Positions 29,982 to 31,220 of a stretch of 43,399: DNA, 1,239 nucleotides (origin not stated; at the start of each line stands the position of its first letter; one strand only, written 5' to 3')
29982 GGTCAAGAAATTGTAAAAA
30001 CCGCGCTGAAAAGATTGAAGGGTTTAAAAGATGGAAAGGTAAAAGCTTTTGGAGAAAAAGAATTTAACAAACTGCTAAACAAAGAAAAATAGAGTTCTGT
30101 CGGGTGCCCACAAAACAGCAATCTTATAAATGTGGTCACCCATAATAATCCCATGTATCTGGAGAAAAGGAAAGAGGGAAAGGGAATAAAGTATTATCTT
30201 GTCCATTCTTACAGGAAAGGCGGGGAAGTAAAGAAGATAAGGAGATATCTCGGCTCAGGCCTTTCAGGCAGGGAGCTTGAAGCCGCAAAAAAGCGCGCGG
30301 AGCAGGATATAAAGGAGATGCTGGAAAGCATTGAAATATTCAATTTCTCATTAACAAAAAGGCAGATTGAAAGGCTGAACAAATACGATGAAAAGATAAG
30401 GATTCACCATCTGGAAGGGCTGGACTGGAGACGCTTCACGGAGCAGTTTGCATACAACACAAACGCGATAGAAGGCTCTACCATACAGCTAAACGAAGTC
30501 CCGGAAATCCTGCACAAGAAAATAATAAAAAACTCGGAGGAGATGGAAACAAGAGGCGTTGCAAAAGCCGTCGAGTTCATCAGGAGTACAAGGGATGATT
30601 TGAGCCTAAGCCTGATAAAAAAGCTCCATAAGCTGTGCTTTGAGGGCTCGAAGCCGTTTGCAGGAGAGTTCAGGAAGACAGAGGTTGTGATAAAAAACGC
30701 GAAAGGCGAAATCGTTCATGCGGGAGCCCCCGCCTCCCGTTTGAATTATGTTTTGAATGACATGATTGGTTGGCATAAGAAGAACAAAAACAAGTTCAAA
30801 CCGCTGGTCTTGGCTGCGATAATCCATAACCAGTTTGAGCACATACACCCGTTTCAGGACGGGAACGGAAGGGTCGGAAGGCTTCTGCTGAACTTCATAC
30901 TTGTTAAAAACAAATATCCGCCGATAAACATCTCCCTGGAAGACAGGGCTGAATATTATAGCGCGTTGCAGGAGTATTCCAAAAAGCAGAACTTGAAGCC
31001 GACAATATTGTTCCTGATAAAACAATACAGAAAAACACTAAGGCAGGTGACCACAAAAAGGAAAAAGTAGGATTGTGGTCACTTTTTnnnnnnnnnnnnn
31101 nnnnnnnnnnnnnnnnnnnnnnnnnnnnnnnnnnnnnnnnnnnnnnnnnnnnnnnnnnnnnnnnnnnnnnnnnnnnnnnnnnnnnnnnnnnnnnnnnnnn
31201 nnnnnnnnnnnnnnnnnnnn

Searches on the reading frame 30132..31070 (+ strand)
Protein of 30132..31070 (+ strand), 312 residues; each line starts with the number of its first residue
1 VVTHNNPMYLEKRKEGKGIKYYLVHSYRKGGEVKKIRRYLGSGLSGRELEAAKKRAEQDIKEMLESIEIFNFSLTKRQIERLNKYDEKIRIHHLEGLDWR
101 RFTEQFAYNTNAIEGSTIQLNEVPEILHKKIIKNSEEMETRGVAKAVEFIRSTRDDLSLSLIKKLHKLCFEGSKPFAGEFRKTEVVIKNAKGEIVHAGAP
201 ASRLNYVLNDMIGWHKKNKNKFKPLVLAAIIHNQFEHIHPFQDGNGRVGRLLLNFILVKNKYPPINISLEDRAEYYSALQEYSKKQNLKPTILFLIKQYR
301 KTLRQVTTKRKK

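Call 70: search_protein_families(library=pfam, proteins=[window:30132-31070:+], max_evalue=1e-8)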
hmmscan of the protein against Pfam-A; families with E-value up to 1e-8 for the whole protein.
window:30132-31070:+ (312 aa): 1 family
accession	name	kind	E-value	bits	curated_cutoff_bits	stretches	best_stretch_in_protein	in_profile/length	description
PF02661.23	Fic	-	6.2e-21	75.5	24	1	157-257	2-93/93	Fic/DOC family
